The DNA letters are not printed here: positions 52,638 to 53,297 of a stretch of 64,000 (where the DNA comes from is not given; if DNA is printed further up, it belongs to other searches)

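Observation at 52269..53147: Divergent control region with a perfect 12-bp inverted repeat, plus two unannotatable small genes facing the shdr string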

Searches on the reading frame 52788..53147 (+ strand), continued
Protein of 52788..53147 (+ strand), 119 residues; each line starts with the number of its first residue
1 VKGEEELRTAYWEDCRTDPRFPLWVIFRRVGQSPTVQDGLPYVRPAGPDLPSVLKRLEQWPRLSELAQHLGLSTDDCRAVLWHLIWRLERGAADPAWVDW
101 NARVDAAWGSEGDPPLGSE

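Call 44: search_protein_families(library=pfam, proteins=[P0014, P0012, P0013, L017:5319-5615:+], max_evalue=0.1)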
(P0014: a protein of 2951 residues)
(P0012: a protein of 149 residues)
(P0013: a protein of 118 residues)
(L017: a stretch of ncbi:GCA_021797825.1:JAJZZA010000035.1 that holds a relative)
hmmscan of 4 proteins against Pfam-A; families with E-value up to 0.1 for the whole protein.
P0014 (2951 aa): 10 families
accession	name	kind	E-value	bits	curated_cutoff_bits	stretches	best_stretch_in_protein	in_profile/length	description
PF17929.6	TetR_C_34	-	2.8e-10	40.8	26.3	0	35-78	15-58/120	Tetracyclin repressor-like, C-terminal domain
PF11531.14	CARM1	-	2.3e-09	37.7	22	0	207-253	65-111/112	Coactivator-associated arginine methyltransferase 1 N terminal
PF16630.10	APC_u5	-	1e-08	36.5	27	0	246-273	15-42/100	Unstructured region on APC between 1st and 2nd catenin-bdg motifs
PF17764.6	PriA_3primeBD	-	2.5e-06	27.7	22.7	0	149-195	30-75/96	3'DNA-binding domain (3'BD)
PF23716.1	DUF7158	-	4.6e-05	23.4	27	0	288-304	17-33/38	Family of unknown function (DUF7158)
PF05051.18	COX17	-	0.0029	18.3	24.9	0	69-85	11-27/47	Cytochrome C oxidase copper chaperone (COX17)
PF09553.16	RE_Eco47II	-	0.008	16.2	25.9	0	213-286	19-89/202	Eco47II restriction endonuclease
PF25628.1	Shotoku_capsid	-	0.019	14.6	27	0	66-133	144-211/330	Shotokuvirus capsid protein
PF11227.13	DUF3025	-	0.035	14.3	25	0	274-329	50-105/213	Protein of unknown function (DUF3025)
PF22604.1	TetR_HI_0893_C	-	0.085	13.7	27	0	213-245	74-106/112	Tetracyclin repressor-like HI_0893, C-terminal domain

P0012 (149 aa): 1 family
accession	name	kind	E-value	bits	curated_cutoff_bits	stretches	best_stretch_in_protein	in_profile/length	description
PF04255.20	DUF433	-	0.053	13.8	23.6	1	33-83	4-55/56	Protein of unknown function (DUF433)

P0013 (118 aa): 1 family
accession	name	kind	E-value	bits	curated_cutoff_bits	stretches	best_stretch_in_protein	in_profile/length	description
PF04255.20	DUF433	-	0.0009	19.5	23.6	1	33-82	3-53/56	Protein of unknown function (DUF433)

L017:5319-5615:+ (99 aa): 4 families
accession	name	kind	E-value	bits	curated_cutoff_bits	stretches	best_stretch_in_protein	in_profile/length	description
PF02583.22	Trns_repr_metal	-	6.2e-21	75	22.8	1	19-92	3-76/78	Metal-sensitive transcriptional repressor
PF14644.12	DUF4456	-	0.056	13.7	27.5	1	41-86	49-94/210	Domain of unknown function (DUF4456)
PF10046.14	BLOC1_2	-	0.058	14.2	33.4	0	6-41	48-83/96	Biogenesis of lysosome-related organelles complex-1 subunit 2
PF09077.16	Phage-MuB_C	-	0.08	13.3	25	0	35-95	21-78/78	Mu B transposition protein, C terminal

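Call 48: search_protein_families(library=pfam, alignment_id=A4, max_evalue=10)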
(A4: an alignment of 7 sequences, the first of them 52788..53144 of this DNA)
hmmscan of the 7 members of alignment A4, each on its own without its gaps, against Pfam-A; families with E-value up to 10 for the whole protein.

A. member 1, window:52788-53144:+ (119 aa): 1 family
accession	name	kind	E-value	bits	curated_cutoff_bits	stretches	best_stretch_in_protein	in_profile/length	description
PF21984.2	DnaD_N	-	0.18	12.4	27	1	55-85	30-60/101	DnaD N-terminal domain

B. families by the number of members that match (of 7 scanned): 4 families
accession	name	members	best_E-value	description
PF04255.20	DUF433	2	0.0009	Protein of unknown function (DUF433)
PF19979.4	DUF6415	1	0.061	Family of unknown function (DUF6415)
PF03167.25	UDG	1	0.12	Uracil DNA glycosylase superfamily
PF21984.2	DnaD_N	1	0.18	DnaD N-terminal domain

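Call 49: search_solved_structures(query=A4, max_evalue=10, show_alignments=3)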
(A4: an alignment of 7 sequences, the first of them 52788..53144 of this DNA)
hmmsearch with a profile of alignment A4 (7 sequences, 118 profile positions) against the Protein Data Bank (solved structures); distinct sequences matched with E-value up to 10: 1.
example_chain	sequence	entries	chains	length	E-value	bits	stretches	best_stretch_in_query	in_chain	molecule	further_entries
1txd_A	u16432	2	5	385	0.74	12.9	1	45-107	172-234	Rho guanine nucleotide exchange factor 12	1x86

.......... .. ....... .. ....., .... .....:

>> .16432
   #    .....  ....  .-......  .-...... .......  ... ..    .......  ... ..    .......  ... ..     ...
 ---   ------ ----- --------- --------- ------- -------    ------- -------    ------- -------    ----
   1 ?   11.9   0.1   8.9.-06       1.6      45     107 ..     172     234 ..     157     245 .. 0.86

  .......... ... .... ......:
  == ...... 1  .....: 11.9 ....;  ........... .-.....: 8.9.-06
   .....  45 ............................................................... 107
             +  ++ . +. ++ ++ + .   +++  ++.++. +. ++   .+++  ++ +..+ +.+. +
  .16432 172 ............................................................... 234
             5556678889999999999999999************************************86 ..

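Call 51: find_homologous_proteins(query=A4, max_evalue=10)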
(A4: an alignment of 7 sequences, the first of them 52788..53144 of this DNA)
Query A4 (7 sequences) (119 aa, profile of the alignment): 52 proteins with E <= 10 among 4811 candidates.
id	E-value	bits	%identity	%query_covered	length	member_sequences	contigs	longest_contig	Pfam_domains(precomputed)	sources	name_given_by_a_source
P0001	3.3e-58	213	81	91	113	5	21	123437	-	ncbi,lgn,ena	-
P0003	4.5e-58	212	81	93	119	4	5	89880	-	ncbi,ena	-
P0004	4.0e-56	206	65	98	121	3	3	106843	-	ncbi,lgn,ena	-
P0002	4.8e-56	206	84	91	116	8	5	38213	-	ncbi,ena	-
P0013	1.0e-52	195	44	90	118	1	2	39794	-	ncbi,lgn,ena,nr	ncbi:MAG: hypothetical protein M0Z53_03460 [Thermaerobacter sp.]|nr:hypothetical protein [Thermaerob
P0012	6.3e-51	189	47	88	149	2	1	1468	-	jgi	jgi:hypothetical protein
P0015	6.1e-46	173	50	90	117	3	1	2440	-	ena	-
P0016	1.1e-44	169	50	89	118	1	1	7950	-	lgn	-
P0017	1.3e-43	165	51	89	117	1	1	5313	-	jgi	jgi:hypothetical protein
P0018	1.4e-42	162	49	89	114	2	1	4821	-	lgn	-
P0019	1.8e-42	162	46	88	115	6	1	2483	-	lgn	-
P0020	8.6e-42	160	48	89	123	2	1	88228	-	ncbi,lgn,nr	ncbi:MAG: hypothetical protein OWU33_09320 [Firmicutes bacterium]|nr:hypothetical protein [Bacillota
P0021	3.2e-41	158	49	91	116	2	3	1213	-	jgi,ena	jgi:hypothetical protein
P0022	5.0e-41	157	49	88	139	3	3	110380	-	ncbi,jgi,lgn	jgi:uncharacterized protein (DUF433 family)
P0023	6.5e-41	157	49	91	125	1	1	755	-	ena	-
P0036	3.6e-39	151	50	89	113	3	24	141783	-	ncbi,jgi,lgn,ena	jgi:uncharacterized protein (DUF433 family)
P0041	1.8e-38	149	50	91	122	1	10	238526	-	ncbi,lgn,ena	-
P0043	1.9e-38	149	46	91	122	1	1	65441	-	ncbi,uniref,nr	ncbi:hypothetical protein [Sulfobacillus harzensis]|uniref:Uncharacterized protein n=1 Tax=Sulfobaci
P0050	7.8e-36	140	45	89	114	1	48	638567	-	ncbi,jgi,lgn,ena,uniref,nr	ncbi:MAG: hypothetical protein M1294_03040 [Firmicutes bacterium]|jgi:uncharacterized protein (DUF43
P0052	2.0e-35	139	45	88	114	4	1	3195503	-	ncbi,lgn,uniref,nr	ncbi:hypothetical protein [Sulfobacillus thermosulfidooxidans]|uniref:hypothetical protein n=1 Tax=S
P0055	2.3e-33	132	38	88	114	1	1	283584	-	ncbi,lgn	-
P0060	2.6e-25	106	37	88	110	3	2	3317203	-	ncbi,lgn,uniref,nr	ncbi:MAG: hypothetical protein OWR62_01550 [Sulfobacillus thermotolerans]|uniref:DUF433 domain-conta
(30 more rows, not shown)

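Call 53: find_encoding_contigs(protein=P0052, flank=8000, max_places=1)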
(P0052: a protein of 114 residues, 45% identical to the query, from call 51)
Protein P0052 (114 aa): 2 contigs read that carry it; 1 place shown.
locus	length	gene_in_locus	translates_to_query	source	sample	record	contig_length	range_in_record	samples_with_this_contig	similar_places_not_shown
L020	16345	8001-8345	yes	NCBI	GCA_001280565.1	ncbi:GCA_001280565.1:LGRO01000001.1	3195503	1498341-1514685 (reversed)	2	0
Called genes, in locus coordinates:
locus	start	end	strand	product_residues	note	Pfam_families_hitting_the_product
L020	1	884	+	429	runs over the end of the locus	PF13484:Fer4_16 (faint), PF12838:Fer4_7 (faint), PF13183:Fer4_8, PF13237:Fer4_10 (weak), PF13187:Fer4_9, PF13534:Fer4_17, PF02754:CCG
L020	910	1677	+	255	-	PF01012:ETF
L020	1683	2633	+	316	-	PF01012:ETF, PF00766:ETF_alpha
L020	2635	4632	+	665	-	PF12797:Fer4_2 (faint), PF12838:Fer4_7 (faint), PF13534:Fer4_17 (faint), PF13183:Fer4_8, PF13187:Fer4_9, PF13237:Fer4_10, PF13484:Fer4_16 (weak), PF02754:CCG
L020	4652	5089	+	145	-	PF01597:GCV_H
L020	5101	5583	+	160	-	PF01597:GCV_H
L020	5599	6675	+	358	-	PF21948:LplA-B_cat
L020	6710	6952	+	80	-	PF01206:TusA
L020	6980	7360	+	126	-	PF02635:DsrE, PF13686:DrsE_2 (faint)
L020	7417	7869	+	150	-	PF13185:GAF_2 (weak)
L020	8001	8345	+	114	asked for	-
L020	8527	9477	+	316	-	PF13367:PrsW-protease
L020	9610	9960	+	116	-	-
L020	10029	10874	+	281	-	PF00005:ABC_tran, PF02463:SMC_N (faint), PF13304:AAA_21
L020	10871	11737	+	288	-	PF02463:SMC_N (faint), PF13476:AAA_23 (weak), PF00005:ABC_tran, PF13304:AAA_21 (weak)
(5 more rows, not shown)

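Call 54: find_encoding_contigs(protein=P0060, flank=8000, max_places=1)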
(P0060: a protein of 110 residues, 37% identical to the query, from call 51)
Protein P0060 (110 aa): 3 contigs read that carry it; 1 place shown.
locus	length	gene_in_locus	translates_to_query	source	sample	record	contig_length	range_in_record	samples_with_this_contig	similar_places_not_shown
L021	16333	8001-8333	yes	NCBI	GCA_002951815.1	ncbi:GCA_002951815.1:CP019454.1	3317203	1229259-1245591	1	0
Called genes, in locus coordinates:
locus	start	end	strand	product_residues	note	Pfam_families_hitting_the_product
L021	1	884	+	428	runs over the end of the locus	PF13484:Fer4_16 (faint), PF13183:Fer4_8, PF13237:Fer4_10 (faint), PF13187:Fer4_9, PF13534:Fer4_17 (weak), PF02754:CCG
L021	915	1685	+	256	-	PF01012:ETF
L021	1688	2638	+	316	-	PF01012:ETF, PF00766:ETF_alpha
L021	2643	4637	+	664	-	PF12797:Fer4_2 (faint), PF12838:Fer4_7 (faint), PF13183:Fer4_8, PF13187:Fer4_9, PF13237:Fer4_10, PF02754:CCG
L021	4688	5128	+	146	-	PF01597:GCV_H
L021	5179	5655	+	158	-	PF01597:GCV_H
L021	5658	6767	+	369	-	PF21948:LplA-B_cat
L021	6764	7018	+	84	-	PF01206:TusA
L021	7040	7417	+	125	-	PF13686:DrsE_2 (weak), PF02635:DsrE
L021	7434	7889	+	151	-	PF01590:GAF (weak)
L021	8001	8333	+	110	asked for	-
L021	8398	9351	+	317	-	PF13367:PrsW-protease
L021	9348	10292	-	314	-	PF13793:Pribosyltran_N, PF00156:Pribosyltran, PF14572:Pribosyl_synth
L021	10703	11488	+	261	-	PF00696:AA_kinase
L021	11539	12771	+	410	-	PF00171:Aldedh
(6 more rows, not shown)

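Call 55: find_encoding_contigs(protein=P0050, flank=8000, max_places=1)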
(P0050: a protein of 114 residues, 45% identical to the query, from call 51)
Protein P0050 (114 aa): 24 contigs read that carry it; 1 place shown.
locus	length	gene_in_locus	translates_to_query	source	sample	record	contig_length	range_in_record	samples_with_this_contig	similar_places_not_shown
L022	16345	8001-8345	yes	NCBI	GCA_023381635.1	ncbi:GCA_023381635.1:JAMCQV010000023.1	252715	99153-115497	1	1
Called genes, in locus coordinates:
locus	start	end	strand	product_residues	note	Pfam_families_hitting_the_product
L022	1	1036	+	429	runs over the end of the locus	PF13484:Fer4_16 (faint), PF13183:Fer4_8, PF13237:Fer4_10 (faint), PF13187:Fer4_9, PF13534:Fer4_17 (weak), PF02754:CCG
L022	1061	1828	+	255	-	PF01012:ETF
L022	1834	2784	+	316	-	PF01012:ETF, PF00766:ETF_alpha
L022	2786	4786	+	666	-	PF12838:Fer4_7 (faint), PF13534:Fer4_17 (faint), PF12797:Fer4_2 (faint), PF13183:Fer4_8, PF13187:Fer4_9, PF13237:Fer4_10, PF02754:CCG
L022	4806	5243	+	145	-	PF01597:GCV_H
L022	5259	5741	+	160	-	PF01597:GCV_H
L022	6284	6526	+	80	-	PF01206:TusA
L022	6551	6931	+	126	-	PF13686:DrsE_2 (faint), PF02635:DsrE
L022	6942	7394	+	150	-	PF13185:GAF_2 (weak)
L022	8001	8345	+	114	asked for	-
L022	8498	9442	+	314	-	PF13367:PrsW-protease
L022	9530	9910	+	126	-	-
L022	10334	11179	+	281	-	PF00696:AA_kinase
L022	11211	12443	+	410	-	PF00171:Aldedh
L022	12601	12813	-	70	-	-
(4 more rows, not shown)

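Call 59: search_protein_families(library=pfam, alignment_id=A5, max_evalue=1)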
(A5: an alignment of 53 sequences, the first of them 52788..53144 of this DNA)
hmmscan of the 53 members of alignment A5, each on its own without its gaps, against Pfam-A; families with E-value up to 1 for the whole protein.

A. member 1, window:52788-53144:+ (119 aa): 1 family
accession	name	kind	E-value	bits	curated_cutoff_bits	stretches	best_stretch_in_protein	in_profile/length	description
PF21984.2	DnaD_N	-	0.18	12.4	27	1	55-85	30-60/101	DnaD N-terminal domain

B. families by the number of members that match (of 53 scanned): 15 families
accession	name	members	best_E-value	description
PF04255.20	DUF433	11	0.0009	Protein of unknown function (DUF433)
PF17782.7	DprA_WH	6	0.0094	DprA winged helix domain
PF13542.12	HTH_Tnp_ISL3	3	0.01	Helix-turn-helix domain of transposase family ISL3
PF19979.4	DUF6415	3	0.012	Family of unknown function (DUF6415)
PF15189.11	MEIOC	1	0.11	Meiosis-specific coiled-coil domain-containing protein MEIOC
PF11272.13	DUF3072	1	0.11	Protein of unknown function (DUF3072)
PF03167.25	UDG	1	0.12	Uracil DNA glycosylase superfamily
PF17920.6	TetR_C_16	1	0.12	Tetracyclin repressor-like, C-terminal domain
PF08914.17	Myb_Rap1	1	0.12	Rap1 Myb domain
PF20936.3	GCIP_C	1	0.13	Grap2 and cyclin-D-interacting, C-terminal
PF11219.13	DUF3014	1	0.13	Protein of unknown function (DUF3014)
PF19187.6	HTH_PafC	1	0.16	PafC helix-turn-helix domain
PF21984.2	DnaD_N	1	0.18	DnaD N-terminal domain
PF00561.26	Abhydrolase_1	1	0.2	alpha/beta hydrolase fold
PF22451.2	NirdL-like_HTH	1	0.42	Siroheme decarboxylase NirDL-like HTH domain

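Call 60: find_related_loci(query=A5, collection=metagenome_contigs, flank=10000)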
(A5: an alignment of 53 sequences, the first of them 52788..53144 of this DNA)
Query A5 (119 aa) in metagenome_contigs; peptide patterns used: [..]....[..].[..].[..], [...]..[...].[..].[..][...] (x = any residue, [..] = any of these).
52 stretches matched a pattern; 2 encode a relative of the query (tblastn E <= 1e-3); 2 distinct loci.
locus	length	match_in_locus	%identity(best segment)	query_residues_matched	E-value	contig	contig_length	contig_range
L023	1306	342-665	48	4-111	2e-32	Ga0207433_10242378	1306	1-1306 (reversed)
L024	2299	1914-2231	47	4-108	2e-28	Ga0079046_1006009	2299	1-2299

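Call 61: find_encoding_contigs(protein=P0055, flank=10000, max_places=1)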
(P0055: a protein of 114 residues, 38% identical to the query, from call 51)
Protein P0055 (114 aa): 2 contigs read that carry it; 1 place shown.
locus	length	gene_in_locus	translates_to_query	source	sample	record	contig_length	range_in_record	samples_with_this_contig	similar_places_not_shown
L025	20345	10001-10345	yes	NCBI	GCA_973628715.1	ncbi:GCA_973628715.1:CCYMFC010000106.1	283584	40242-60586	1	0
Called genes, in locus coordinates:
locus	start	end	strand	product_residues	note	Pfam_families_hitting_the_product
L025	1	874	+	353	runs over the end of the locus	PF00070:Pyr_redox (faint), PF00890:FAD_binding_2 (weak), PF07992:Pyr_redox_2, PF12831:FAD_oxidored, PF13450:NAD_binding_8 (faint), PF13738:Pyr_redox_3 (faint)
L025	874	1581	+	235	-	-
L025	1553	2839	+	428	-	PF13484:Fer4_16 (faint), PF12838:Fer4_7 (faint), PF13183:Fer4_8, PF13237:Fer4_10 (faint), PF13187:Fer4_9, PF13534:Fer4_17, PF02754:CCG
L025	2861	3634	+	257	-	PF01012:ETF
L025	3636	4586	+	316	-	PF01012:ETF, PF00766:ETF_alpha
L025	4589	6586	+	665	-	PF12797:Fer4_2 (faint), PF13183:Fer4_8, PF13187:Fer4_9, PF13237:Fer4_10, PF13484:Fer4_16 (faint), PF02754:CCG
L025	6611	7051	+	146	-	PF01597:GCV_H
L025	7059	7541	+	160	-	PF01597:GCV_H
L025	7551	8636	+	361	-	PF21948:LplA-B_cat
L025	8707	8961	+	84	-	PF01206:TusA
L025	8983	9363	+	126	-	PF02635:DsrE, PF13686:DrsE_2 (faint)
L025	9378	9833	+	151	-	PF01590:GAF (weak), PF13185:GAF_2 (weak)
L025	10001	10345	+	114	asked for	-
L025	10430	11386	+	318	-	PF13367:PrsW-protease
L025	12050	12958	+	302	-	PF00696:AA_kinase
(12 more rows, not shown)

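Call 62: find_encoding_contigs(protein=P0041, flank=10000, max_places=1)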
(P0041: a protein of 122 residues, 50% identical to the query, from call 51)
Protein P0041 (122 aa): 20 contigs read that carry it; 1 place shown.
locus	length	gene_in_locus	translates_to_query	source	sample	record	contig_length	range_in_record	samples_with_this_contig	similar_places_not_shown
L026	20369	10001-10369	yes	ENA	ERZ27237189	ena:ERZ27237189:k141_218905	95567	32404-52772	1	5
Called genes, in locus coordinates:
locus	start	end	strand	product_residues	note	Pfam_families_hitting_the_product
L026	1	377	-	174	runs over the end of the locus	-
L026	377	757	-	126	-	PF02635:DsrE, PF13686:DrsE_2 (weak)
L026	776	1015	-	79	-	PF01206:TusA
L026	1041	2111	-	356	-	PF21948:LplA-B_cat, PF10437:Lip_prot_lig_C (weak)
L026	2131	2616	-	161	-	PF01597:GCV_H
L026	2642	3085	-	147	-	PF01597:GCV_H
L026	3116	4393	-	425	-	PF12838:Fer4_7 (faint), PF13183:Fer4_8, PF13237:Fer4_10 (faint), PF13534:Fer4_17, PF13187:Fer4_9, PF02754:CCG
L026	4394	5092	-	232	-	-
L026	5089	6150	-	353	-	PF00070:Pyr_redox (faint), PF01134:GIDA (faint), PF01266:DAO (faint), PF07992:Pyr_redox_2, PF12831:FAD_oxidored, PF13738:Pyr_redox_3 (faint)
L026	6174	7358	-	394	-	PF02754:CCG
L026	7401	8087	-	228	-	PF13237:Fer4_10 (weak), PF13183:Fer4_8, PF13187:Fer4_9 (weak), PF13534:Fer4_17 (weak)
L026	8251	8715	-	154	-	PF02635:DsrE, PF13686:DrsE_2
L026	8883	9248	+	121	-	-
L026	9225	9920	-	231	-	PF13468:Glyoxalase_3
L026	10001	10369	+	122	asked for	-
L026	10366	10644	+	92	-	PF02583:Trns_repr_metal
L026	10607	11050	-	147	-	PF01206:TusA (weak)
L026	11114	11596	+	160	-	PF00719:Pyrophosphatase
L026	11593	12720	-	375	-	PF06081:ArAE_1, PF13515:FUSC_2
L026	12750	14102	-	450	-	PF01425:Amidase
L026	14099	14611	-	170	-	PF00293:NUDIX, PF14815:NUDIX_4 (weak)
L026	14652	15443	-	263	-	PF02517:Rce1-like (weak)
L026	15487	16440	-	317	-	PF00248:Aldo_ket_red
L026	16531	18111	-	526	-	PF00009:GTP_EFTU, PF01926:MMR_HSR1 (weak), PF22042:EF-G_D2, PF03144:GTP_EFTU_D2, PF16658:RF3_C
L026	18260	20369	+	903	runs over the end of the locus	PF00330:Aconitase, PF00694:Aconitase_C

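Call 63: find_encoding_contigs(protein=P0036, flank=10000, max_places=1)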
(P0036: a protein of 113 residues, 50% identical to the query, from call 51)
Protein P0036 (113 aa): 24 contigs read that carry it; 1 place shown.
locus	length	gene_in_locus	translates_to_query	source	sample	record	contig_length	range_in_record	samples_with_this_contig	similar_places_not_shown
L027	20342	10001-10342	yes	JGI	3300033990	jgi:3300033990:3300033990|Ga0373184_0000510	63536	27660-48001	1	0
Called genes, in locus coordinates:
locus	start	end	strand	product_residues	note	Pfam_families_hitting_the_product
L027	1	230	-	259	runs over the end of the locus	PF01012:ETF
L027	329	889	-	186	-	-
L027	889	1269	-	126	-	PF02635:DsrE, PF13686:DrsE_2 (faint)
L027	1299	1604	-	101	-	PF01206:TusA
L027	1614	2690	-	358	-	PF21948:LplA-B_cat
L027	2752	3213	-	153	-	PF01597:GCV_H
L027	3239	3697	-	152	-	PF01597:GCV_H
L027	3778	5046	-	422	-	PF13484:Fer4_16 (faint), PF13183:Fer4_8, PF13237:Fer4_10 (faint), PF12838:Fer4_7 (faint), PF13187:Fer4_9, PF13534:Fer4_17, PF02754:CCG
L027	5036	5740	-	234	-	-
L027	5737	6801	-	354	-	PF00070:Pyr_redox (faint), PF01266:DAO (faint), PF07992:Pyr_redox_2, PF12831:FAD_oxidored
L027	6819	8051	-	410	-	PF02754:CCG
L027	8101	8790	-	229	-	PF13237:Fer4_10 (faint), PF13183:Fer4_8, PF13187:Fer4_9 (weak), PF13534:Fer4_17 (weak)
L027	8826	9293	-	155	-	PF02635:DsrE (weak), PF13686:DrsE_2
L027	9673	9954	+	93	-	-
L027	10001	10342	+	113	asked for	-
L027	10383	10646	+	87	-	PF02583:Trns_repr_metal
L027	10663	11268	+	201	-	PF00583:Acetyltransf_1, PF13673:Acetyltransf_10 (weak), PF13508:Acetyltransf_7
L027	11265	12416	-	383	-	PF00899:ThiF, PF00581:Rhodanese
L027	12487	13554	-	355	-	PF02012:BNR (faint), PF25852:DUF6242_C (faint), PF15902:Sortilin-Vps10 (weak)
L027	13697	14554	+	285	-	PF00583:Acetyltransf_1 (weak), PF08445:FR47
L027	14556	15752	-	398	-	PF00990:GGDEF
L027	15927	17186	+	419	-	PF05977:MFS_3, PF07690:MFS_1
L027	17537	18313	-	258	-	PF00702:Hydrolase, PF12710:HAD (weak), PF13419:HAD_2, PF13242:Hydrolase_like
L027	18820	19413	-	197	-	PF04222:DUF416 (weak)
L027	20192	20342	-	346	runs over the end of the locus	-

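Call 81: search_protein_families(library=padloc, proteins=[window:52788-53144:+, P0013, P0052], max_evalue=1)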
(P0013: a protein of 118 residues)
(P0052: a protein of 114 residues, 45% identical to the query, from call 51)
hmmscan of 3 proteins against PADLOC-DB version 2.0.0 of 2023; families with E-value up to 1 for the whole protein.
window:52788-53144:+ (119 aa): 0 families

P0013 (118 aa): 0 families

P0052 (114 aa): 0 families
